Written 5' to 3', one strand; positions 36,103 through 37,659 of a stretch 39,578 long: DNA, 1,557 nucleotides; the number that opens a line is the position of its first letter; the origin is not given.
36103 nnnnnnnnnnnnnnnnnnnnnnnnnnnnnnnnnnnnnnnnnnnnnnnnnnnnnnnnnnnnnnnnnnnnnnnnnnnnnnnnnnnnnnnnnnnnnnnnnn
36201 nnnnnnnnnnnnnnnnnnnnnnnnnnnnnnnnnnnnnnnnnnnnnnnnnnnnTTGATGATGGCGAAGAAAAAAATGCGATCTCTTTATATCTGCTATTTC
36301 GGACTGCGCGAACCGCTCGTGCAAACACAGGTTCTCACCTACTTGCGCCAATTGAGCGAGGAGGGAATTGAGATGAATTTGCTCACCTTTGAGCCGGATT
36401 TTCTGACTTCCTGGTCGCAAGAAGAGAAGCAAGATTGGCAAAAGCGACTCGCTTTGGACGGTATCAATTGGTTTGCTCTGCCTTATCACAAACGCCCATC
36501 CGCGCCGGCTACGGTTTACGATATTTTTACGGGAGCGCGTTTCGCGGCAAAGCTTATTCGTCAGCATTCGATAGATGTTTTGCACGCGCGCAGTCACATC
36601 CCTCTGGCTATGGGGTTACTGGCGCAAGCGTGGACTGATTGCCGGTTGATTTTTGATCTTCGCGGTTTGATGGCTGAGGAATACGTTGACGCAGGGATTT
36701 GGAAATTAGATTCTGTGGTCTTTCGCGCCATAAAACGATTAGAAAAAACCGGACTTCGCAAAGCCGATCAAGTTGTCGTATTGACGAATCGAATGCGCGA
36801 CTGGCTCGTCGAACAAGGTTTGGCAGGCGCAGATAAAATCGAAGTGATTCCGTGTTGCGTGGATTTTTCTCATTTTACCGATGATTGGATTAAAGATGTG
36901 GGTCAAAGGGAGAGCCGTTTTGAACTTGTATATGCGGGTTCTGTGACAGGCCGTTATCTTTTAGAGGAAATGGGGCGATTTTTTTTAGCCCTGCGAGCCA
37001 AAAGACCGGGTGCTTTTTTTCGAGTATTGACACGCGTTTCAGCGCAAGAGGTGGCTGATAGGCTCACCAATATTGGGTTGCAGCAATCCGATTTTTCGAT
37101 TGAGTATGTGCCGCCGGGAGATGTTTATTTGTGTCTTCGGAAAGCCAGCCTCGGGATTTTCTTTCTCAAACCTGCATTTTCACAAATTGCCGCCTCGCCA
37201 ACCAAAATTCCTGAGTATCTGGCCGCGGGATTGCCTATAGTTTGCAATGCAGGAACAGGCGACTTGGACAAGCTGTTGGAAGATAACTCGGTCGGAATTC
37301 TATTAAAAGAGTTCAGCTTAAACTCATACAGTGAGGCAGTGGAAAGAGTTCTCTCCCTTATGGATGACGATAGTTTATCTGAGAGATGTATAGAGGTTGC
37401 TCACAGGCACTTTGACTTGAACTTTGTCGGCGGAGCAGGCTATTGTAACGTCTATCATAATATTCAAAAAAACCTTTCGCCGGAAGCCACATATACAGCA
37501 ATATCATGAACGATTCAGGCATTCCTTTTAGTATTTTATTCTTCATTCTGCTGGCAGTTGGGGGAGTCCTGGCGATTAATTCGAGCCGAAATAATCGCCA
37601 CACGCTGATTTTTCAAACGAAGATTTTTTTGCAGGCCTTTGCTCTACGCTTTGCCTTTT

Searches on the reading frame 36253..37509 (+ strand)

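Call 7: search_protein_families(library=pfam, proteins=[window:36253-37509:+], max_evalue=0.01)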
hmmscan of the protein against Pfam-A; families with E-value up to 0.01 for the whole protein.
window:36253-37509:+ (418 aa): 4 families
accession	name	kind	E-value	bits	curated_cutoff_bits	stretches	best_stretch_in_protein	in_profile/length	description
PF13439.12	Glyco_transf_4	-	8.1e-18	65.5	28.5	1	23-205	4-168/170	Glycosyltransferase Family 4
PF13579.12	Glyco_trans_4_4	-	3.3e-16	60.5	29.7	1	24-201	4-157/158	Glycosyl transferase 4-like domain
PF00534.26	Glycos_transf_1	-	2.9e-06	27.4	26.4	1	265-383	60-169/172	Glycosyl transferases group 1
PF13692.12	Glyco_trans_1_4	-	0.00065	20.4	27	1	266-368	48-141/142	Glycosyl transferases group 1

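Call 8: search_protein_families(library=ncbifam, proteins=[window:36253-37509:+], max_evalue=0.01)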
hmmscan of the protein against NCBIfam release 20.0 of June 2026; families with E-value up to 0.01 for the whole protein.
window:36253-37509:+ (418 aa): 7 families
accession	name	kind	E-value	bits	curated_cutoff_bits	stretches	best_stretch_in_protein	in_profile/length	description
TIGR04063.1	stp3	hypoth_equivalog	5.8e-14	51.8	442.05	1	49-215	35-201/397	TIGR04063 family PEP-CTERM/XrtA system glycosyltransferase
NF007325.0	PRK09814.1-4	equivalog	9.8e-06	25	491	1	316-373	251-302/337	sugar transferase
NF047676.1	TeichurnBiosyTuaH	equivalog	0.0006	18.8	550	1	158-385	146-370/384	teichuronic acid biosynthesis protein TuaH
NF041010.1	glycosy_Agl16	equivalog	0.0017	17.3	575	0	310-383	261-332/352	glycosylation protein Agl16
TIGR03449.1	mycothiol_MshA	equivalog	0.002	17.1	462.5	0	323-386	324-383/406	D-inositol-3-phosphate glycosyltransferase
NF007326.0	PRK09814.2-3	equivalog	0.009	15.1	420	0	165-196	124-155/349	beta-1,6-galactofuranosyltransferase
NF007640.0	PRK10307.1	subfamily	0.0096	14.9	276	0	145-249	147-256/411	WcaI family glycosyltransferase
